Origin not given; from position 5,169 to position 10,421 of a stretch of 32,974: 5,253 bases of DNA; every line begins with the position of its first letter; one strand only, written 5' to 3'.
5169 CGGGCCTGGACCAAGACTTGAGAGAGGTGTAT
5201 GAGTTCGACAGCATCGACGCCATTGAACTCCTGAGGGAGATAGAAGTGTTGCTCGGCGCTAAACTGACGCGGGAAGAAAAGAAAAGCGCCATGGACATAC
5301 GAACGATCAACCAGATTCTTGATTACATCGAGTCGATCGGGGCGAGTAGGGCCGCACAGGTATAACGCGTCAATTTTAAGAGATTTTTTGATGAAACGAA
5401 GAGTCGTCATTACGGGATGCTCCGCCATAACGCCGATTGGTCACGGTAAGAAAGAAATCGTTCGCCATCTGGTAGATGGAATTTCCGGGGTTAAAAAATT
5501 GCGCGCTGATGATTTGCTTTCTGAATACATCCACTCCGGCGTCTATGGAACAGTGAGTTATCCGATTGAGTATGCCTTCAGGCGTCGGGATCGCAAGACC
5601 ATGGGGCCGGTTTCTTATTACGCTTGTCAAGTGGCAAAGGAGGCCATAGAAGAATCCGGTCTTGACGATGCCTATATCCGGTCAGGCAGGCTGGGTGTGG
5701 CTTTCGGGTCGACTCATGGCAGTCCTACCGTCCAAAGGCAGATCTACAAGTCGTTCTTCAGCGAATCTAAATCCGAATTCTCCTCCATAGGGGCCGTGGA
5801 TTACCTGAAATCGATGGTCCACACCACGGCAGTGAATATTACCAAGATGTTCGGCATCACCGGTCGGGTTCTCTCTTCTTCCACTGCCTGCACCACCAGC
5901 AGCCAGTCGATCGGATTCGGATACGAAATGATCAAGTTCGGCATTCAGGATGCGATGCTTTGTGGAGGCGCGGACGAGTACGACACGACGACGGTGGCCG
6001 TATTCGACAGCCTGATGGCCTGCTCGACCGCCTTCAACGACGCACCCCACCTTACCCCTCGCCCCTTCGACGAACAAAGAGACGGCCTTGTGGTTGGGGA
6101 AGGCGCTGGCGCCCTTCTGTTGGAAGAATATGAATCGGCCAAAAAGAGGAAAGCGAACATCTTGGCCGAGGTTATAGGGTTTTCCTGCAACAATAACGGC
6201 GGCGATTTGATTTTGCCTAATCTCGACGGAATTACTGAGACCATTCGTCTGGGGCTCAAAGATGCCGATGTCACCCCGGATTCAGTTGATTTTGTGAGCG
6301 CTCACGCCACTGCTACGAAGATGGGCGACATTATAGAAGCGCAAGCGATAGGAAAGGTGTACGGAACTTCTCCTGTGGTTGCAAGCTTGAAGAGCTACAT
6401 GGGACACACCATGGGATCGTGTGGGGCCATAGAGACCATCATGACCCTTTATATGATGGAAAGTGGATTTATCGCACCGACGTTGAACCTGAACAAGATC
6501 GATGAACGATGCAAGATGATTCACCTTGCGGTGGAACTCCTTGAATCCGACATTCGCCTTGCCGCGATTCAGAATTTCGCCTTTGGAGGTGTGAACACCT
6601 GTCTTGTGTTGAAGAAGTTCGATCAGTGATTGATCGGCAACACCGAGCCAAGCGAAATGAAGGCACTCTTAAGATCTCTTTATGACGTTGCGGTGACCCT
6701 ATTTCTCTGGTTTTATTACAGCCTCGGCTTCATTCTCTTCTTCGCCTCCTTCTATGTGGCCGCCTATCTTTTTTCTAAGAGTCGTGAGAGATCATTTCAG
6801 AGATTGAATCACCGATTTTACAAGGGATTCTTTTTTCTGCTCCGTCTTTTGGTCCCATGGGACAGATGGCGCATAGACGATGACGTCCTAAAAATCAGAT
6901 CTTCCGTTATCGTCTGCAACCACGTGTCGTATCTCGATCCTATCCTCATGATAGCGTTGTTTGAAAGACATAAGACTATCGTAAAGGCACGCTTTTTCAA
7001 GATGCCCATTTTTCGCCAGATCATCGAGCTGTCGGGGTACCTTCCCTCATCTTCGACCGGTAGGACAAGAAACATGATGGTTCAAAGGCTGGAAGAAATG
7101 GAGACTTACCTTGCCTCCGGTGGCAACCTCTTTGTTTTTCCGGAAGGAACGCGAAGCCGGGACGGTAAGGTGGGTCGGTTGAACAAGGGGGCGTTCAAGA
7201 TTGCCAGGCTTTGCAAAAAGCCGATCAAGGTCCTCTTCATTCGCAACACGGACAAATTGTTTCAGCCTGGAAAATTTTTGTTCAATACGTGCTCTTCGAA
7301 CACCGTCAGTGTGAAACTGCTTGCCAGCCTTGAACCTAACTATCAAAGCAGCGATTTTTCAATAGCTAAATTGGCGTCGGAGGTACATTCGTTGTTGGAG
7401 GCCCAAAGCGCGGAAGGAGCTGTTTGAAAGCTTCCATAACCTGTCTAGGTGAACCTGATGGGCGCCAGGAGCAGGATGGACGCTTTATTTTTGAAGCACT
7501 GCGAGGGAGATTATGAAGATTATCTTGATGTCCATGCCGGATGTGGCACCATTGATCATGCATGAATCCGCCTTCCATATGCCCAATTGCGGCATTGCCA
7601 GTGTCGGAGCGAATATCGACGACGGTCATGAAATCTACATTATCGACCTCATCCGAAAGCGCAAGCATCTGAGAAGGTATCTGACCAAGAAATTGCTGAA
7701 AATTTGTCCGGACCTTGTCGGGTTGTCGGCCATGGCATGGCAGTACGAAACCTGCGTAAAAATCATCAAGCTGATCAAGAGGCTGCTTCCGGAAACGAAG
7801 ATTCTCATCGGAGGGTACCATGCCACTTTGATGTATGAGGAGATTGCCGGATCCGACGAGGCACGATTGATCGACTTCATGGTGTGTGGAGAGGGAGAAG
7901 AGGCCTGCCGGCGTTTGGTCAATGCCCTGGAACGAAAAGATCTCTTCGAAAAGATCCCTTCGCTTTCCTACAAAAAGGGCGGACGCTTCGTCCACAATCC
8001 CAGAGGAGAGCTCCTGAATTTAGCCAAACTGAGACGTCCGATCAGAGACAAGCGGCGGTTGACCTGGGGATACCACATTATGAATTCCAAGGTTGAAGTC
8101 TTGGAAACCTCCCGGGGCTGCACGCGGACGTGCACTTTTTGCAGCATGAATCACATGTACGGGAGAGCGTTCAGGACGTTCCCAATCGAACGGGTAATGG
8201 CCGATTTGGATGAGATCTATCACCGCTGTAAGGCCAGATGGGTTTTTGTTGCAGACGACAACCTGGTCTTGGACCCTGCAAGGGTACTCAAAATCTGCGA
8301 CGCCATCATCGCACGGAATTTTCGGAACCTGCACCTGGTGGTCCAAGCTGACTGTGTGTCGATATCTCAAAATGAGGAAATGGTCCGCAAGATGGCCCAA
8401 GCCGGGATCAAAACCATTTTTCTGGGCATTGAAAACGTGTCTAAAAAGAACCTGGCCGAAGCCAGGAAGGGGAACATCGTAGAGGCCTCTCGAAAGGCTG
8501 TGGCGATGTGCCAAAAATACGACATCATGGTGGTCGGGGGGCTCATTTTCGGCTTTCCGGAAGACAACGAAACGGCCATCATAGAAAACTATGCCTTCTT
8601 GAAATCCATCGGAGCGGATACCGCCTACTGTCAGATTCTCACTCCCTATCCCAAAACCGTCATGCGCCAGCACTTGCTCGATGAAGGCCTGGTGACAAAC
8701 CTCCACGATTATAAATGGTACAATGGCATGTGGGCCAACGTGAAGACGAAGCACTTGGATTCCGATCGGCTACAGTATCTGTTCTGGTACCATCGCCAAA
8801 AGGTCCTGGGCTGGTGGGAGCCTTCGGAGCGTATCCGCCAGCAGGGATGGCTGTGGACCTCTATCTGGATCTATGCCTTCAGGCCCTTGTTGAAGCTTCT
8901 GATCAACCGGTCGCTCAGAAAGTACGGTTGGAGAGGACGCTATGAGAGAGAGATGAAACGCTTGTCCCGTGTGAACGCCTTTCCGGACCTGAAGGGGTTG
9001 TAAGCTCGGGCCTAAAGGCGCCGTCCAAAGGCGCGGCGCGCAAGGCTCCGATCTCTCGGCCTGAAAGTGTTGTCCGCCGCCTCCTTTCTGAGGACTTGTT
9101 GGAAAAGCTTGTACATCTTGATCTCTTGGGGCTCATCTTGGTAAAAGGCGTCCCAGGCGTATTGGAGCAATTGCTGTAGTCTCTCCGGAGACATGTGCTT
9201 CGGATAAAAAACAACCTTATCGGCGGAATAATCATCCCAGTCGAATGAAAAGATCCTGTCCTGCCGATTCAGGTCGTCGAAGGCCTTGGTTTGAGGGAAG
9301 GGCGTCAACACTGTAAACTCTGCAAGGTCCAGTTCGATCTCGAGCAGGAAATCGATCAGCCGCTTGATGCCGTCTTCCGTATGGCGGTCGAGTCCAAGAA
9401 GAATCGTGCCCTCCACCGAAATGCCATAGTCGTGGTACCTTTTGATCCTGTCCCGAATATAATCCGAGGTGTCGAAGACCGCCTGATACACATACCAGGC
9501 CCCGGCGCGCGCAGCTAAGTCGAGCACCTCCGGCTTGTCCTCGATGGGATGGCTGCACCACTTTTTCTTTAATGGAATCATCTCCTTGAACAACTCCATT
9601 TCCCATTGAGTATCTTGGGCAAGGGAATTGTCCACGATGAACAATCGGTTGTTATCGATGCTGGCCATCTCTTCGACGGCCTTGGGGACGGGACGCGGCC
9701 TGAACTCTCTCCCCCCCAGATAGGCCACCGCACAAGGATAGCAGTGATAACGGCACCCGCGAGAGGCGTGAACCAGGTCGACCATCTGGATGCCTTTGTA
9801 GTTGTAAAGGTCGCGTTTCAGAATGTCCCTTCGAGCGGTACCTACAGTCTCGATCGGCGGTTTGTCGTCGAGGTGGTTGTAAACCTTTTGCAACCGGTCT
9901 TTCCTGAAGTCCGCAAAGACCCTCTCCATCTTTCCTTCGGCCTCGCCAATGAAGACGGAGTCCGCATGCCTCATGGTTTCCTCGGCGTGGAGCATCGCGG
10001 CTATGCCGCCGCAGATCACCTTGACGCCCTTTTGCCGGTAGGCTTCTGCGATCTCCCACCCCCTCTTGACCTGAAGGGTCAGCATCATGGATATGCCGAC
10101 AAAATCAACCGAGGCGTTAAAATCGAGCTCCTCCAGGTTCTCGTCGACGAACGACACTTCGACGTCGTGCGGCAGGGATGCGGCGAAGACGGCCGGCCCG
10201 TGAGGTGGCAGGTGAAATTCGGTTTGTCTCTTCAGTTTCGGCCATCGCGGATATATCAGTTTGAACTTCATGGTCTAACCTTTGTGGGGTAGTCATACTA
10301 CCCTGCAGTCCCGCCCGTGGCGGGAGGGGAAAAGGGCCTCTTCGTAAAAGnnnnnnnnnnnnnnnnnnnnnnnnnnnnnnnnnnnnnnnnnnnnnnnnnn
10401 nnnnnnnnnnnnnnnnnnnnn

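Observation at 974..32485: Orphan ~31.5-kb type II FAS/PKS-like lipid island: aryl-polyene-style export/anchoring chassis combined with five radical SAM enzymes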

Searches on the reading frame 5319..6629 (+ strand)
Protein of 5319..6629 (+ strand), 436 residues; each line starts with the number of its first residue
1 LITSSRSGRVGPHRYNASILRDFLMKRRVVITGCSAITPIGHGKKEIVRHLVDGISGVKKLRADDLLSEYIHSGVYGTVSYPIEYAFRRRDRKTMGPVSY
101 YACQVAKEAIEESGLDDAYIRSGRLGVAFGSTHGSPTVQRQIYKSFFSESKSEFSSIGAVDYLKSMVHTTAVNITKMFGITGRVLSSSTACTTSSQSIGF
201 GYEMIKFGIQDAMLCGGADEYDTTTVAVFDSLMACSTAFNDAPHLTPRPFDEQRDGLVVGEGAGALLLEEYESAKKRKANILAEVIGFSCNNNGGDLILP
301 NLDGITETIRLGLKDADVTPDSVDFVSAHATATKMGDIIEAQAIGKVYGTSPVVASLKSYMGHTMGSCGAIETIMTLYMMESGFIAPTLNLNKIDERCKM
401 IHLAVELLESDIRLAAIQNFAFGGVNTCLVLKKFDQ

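Call 3: search_protein_families(library=pfam, proteins=[window:5319-6629:+], max_evalue=0.01)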
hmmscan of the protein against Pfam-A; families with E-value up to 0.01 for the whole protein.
window:5319-6629:+ (436 aa): 2 families
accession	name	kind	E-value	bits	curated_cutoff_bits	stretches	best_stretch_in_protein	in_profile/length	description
PF00109.32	ketoacyl-synt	-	2.3e-34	119.6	20.8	1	27-274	2-252/252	Beta-ketoacyl synthase, N-terminal domain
PF02801.28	Ketoacyl-synt_C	-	7.3e-26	90.9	20.8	1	282-391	1-118/119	Beta-ketoacyl synthase, C-terminal domain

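Call 14: search_protein_families(library=ncbifam, proteins=[window:5319-6629:+], max_evalue=0.00001)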
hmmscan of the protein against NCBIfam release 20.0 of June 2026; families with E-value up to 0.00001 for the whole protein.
window:5319-6629:+ (436 aa): 19 families
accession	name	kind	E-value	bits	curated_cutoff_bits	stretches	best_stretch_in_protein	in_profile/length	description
NF006587.0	PRK09116.1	equivalog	9e-122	406.7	470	1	27-434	2-407/408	beta-ketoacyl-ACP synthase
TIGR03150.1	fabF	equivalog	2.9e-91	306.2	493.75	1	27-432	1-407/407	beta-ketoacyl-ACP synthase II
NF005589.0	PRK07314.1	subfamily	9.5e-90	301.3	387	1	25-434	2-412/413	beta-ketoacyl-ACP synthase II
NF005935.0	PRK07967.1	equivalog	6.5e-82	275.5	630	1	27-435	2-405/406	beta-ketoacyl-ACP synthase I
NF004970.0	PRK06333.1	subfamily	3.1e-77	260.2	525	1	25-435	2-423/424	beta-ketoacyl-ACP synthase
NF006274.0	PRK08439.1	equivalog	4.9e-66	223.2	621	1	27-433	2-405/406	beta-ketoacyl-ACP synthase II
NF006434.0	PRK08722.1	equivalog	2.3e-62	211.2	759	1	25-434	2-414/414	beta-ketoacyl-ACP synthase II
NF005916.1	PRK07910.1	equivalog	2.4e-59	201.3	560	1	28-432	13-416/418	KasA/KasB family beta-ketoacyl-ACP synthase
NF005076.0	PRK06501.1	equivalog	3.1e-56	191.1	629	1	22-433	6-422/425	beta-ketoacyl-ACP synthase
NF005490.0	PRK07103.1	equivalog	6.9e-56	190.1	445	1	26-433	3-412/414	polyketide beta-ketoacyl:acyl carrier protein synthase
NF006618.0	PRK09185.1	subfamily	1.4e-52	179.1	407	1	27-433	3-392/394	beta-ketoacyl-ACP synthase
NF058662.1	cispenta_AmcF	equivalog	1.2e-50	172.6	325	1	165-432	103-368/369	cispentacin biosynthesis acyltransferase subunit AmcF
NF004618.0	PRK05952.1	equivalog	2.4e-49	168.3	455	1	29-433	4-382/384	beta-ketoacyl-ACP synthase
NF045894.1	PKS_plus_SDR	equivalog_domain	1.9e-35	121.9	1740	1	97-432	89-425/1515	type I polyketide synthase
NF040607.1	mycolic_Pks13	equivalog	8.4e-26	89.8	2100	1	93-434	183-526/1680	polyketide synthase Pks13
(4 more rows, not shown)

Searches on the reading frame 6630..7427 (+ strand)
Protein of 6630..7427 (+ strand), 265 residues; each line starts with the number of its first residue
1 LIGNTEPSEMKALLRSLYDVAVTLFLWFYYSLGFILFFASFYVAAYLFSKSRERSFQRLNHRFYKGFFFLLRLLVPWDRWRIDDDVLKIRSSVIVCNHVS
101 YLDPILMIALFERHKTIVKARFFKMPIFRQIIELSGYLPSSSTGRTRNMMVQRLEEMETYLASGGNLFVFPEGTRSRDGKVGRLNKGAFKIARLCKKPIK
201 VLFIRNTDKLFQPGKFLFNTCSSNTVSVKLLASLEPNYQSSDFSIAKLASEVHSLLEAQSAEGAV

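Call 3: search_protein_families(library=pfam, proteins=[window:6630-7427:+], max_evalue=0.01)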
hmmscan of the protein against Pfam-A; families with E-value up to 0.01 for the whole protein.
window:6630-7427:+ (265 aa): 1 family
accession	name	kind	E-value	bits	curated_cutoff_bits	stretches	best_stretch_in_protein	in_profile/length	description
PF01553.26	Acyltransferase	-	1.4e-20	73.9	23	1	90-199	14-126/132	Acyltransferase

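Call 14: search_protein_families(library=ncbifam, proteins=[window:6630-7427:+], max_evalue=0.00001)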
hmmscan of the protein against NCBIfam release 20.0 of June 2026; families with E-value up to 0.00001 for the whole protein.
window:6630-7427:+ (265 aa): 4 families
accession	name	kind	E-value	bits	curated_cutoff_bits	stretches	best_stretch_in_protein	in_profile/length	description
TIGR00530.1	AGP_acyltrn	subfamily_domain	1.9e-17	63.2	102.95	1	88-199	14-124/130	1-acylglycerol-3-phosphate O-acyltransferase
NF006386.0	PRK08633.1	equivalog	2.9e-12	45.2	1221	1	93-204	444-551/1147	acyl-[ACP]--phospholipid O-acyltransferase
NF011593.0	PRK15018.1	equivalog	6.6e-06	26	501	1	47-262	26-231/245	1-acylglycerol-3-phosphate O-acyltransferase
NF005291.0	PRK06814.1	equivalog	9.6e-06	23.8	1349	1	90-193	454-552/1140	acyl-[ACP]--phospholipid O-acyltransferase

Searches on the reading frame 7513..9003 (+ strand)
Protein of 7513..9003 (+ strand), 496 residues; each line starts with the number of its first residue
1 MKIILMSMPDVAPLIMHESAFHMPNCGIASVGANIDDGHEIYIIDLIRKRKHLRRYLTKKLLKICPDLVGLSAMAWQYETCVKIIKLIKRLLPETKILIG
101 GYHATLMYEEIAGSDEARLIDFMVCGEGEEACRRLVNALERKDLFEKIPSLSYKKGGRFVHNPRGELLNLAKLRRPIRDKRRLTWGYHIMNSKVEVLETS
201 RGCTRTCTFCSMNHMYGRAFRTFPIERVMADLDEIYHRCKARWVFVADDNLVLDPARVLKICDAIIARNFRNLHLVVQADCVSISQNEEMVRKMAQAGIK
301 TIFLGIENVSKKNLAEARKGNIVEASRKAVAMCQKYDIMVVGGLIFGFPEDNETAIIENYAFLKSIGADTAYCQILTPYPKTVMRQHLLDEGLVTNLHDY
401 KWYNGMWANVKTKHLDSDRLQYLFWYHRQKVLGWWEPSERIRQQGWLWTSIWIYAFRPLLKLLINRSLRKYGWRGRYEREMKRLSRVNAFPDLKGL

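Call 3: search_protein_families(library=pfam, proteins=[window:7513-9003:+], max_evalue=0.01)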
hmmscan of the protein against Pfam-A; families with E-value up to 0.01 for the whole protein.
window:7513-9003:+ (496 aa): 2 families
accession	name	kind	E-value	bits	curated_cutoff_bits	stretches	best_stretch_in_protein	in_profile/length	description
PF02310.24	B12-binding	-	9.1e-19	67.9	32.1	1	15-135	4-120/121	B12 binding domain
PF04055.27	Radical_SAM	-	6.5e-16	59.4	29.5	1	198-361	2-164/166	Radical SAM superfamily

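Call 8: search_protein_families(library=ncbifam, proteins=[window:7513-9003:+], max_evalue=0.01)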
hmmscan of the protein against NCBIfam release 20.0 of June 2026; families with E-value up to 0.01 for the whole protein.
window:7513-9003:+ (496 aa): 35 families (the best 25 are shown)
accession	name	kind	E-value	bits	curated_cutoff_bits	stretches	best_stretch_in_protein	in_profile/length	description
TIGR02026.1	BchE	equivalog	3.2e-49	168.1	481.35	1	18-420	15-416/497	magnesium-protoporphyrin IX monomethyl ester anaerobic oxidative cyclase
TIGR04367.1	HpnR_B12_rSAM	equivalog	5e-37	127.6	650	1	24-412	21-394/490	hopanoid C-3 methylase HpnR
NF050148.1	rSAM_ApyD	equivalog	1.5e-34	119.4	750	1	24-384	24-389/645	RiPP biosynthesis radical SAM protein ApyD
TIGR03975.1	rSAM_ocin_1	subfamily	6.5e-31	107.5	281.85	1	58-362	121-426/606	RiPP maturation radical SAM C-methyltransferase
TIGR03471.1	HpnJ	equivalog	7.7e-30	104.2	577.6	1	67-399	70-398/472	hopanoid biosynthesis associated radical SAM protein HpnJ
TIGR04072.2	rSAM_ladder_B12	equivalog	9.7e-30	103.6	360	1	27-396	20-380/443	lipid biosynthesis B12-binding/radical SAM protein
TIGR04479.1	bcpD_PhpK_rSAM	subfamily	4.8e-29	101.1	600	1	44-370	89-413/504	PhpK family radical SAM P-methyltransferase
TIGR04014.1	B12_SAM_MJ_0865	equivalog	8.2e-26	90.8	360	1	57-387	30-357/434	methyl-coenzyme M reductase glutamine C-methyltransferase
NF033712.0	B12_rSAM_KedN5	subfamily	5.9e-25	87.5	700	1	55-425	52-429/624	KedN5 family methylcobalamin-dependent radical SAM C-methyltransferase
TIGR04013.1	B12_SAM_MJ_1487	hypoth_equivalog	5.2e-23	81.5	251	2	59-246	36-203/382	TIGR04013 family B12-binding domain/radical SAM domain-containing protein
NF038361.1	rSAM_Sden_1168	equivalog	3.2e-21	75.5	575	1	80-395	156-480/560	Sden_1168 family B12-binding radical SAM P-methyltransferase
NF040546.1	rSAM_CUAEP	equivalog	3.7e-19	68.8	500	1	81-345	64-320/468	CUAEP/CCAEP-tail radical SAM (seleno)protein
TIGR04385.1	B12_rSAM_cofa1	equivalog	1.6e-17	63.9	450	1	27-366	22-364/438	B12 lower ligand biosynthesis radical SAM protein BzaD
NF033070.1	rSAM_AprD4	equivalog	6.1e-17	61.7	500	1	188-397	190-399/456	AprD4 family radical SAM diol-dehydratase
TIGR04190.1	B12_SAM_Ta0216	equivalog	2.2e-16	59.5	500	1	14-262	26-292/554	TIGR04190 family B12-binding domain/radical SAM domain protein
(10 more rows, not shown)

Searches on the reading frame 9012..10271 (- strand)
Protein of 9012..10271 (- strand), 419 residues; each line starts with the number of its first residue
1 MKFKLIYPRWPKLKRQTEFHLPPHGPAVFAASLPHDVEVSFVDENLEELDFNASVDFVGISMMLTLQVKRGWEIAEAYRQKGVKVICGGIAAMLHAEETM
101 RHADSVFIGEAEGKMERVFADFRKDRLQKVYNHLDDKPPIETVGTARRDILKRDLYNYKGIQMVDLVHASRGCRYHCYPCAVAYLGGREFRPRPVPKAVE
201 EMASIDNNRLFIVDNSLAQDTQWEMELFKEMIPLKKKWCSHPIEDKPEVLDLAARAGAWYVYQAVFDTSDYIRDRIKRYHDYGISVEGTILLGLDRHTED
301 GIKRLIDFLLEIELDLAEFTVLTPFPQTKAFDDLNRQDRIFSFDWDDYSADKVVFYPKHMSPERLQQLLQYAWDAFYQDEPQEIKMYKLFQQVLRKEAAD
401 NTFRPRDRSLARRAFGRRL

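Call 3: search_protein_families(library=pfam, proteins=[window:9012-10271:-], max_evalue=0.01)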
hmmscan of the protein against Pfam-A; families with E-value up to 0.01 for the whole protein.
window:9012-10271:- (419 aa): 3 families
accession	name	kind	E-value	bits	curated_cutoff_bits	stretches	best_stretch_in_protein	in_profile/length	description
PF02310.24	B12-binding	-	6.7e-08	32.8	32.1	1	21-118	12-120/121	B12 binding domain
PF04055.27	Radical_SAM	-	0.00045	20.9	29.5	1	170-287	4-131/166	Radical SAM superfamily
PF19864.5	Radical_SAM_N2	-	0.0053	16.7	29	0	71-126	74-129/151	Radical SAM proteins, N-terminal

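Call 8: search_protein_families(library=ncbifam, proteins=[window:9012-10271:-], max_evalue=0.01)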
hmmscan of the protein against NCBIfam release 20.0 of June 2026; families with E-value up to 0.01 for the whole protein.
window:9012-10271:- (419 aa): 14 families
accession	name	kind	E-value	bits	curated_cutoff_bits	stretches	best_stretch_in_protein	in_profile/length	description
TIGR04013.1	B12_SAM_MJ_1487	hypoth_equivalog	3.5e-15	55.7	251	1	41-218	30-209/382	TIGR04013 family B12-binding domain/radical SAM domain-containing protein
TIGR04072.2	rSAM_ladder_B12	equivalog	4e-13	48.8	360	1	73-254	88-278/443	lipid biosynthesis B12-binding/radical SAM protein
TIGR03471.1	HpnJ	equivalog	4.7e-11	42.2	577.6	1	270-378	323-434/472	hopanoid biosynthesis associated radical SAM protein HpnJ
TIGR02026.1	BchE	equivalog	6.1e-09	35.3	481.35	1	275-377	328-428/497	magnesium-protoporphyrin IX monomethyl ester anaerobic oxidative cyclase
TIGR04367.1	HpnR_B12_rSAM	equivalog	2.3e-08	33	650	1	56-227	62-249/490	hopanoid C-3 methylase HpnR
TIGR04014.1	B12_SAM_MJ_0865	equivalog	6.8e-08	31.7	360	1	55-205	39-201/434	methyl-coenzyme M reductase glutamine C-methyltransferase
NF033070.1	rSAM_AprD4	equivalog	2e-06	27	500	1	283-369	337-424/456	AprD4 family radical SAM diol-dehydratase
NF038361.1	rSAM_Sden_1168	equivalog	0.00015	20.5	575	1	165-240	283-361/560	Sden_1168 family B12-binding radical SAM P-methyltransferase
NF040546.1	rSAM_CUAEP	equivalog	0.00023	20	500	1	22-190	12-197/468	CUAEP/CCAEP-tail radical SAM (seleno)protein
TIGR04385.1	B12_rSAM_cofa1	equivalog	0.00028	20.2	450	1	83-206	100-237/438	B12 lower ligand biosynthesis radical SAM protein BzaD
NF045585.1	rSAM_slr0320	equivalog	0.0017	17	775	1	68-206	125-277/511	photosystem II high light acclimation radical SAM protein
TIGR04295.1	B12_rSAM_oligo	hypoth_equivalog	0.0066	15.2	400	0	167-218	203-256/422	TIGR04295 family B12-binding domain-containing radical SAM protein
NF004911.0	PRK06267.1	equivalog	0.0088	15.3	305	0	270-328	153-210/351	hypothetical protein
NF002902.0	PRK03501.1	equivalog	0.0095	15.3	219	0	63-136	24-98/266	NAD kinase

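Call 37: search_solved_structures(query=window:9012-10271:-, max_evalue=0.01)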
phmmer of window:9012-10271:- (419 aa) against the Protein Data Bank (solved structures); distinct sequences matched with E-value up to 0.01: 1.
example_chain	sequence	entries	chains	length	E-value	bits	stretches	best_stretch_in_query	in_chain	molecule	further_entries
6fd2_B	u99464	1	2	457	9.2e-05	24.6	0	282-330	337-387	Putative apramycin biosynthetic oxidoreductase 4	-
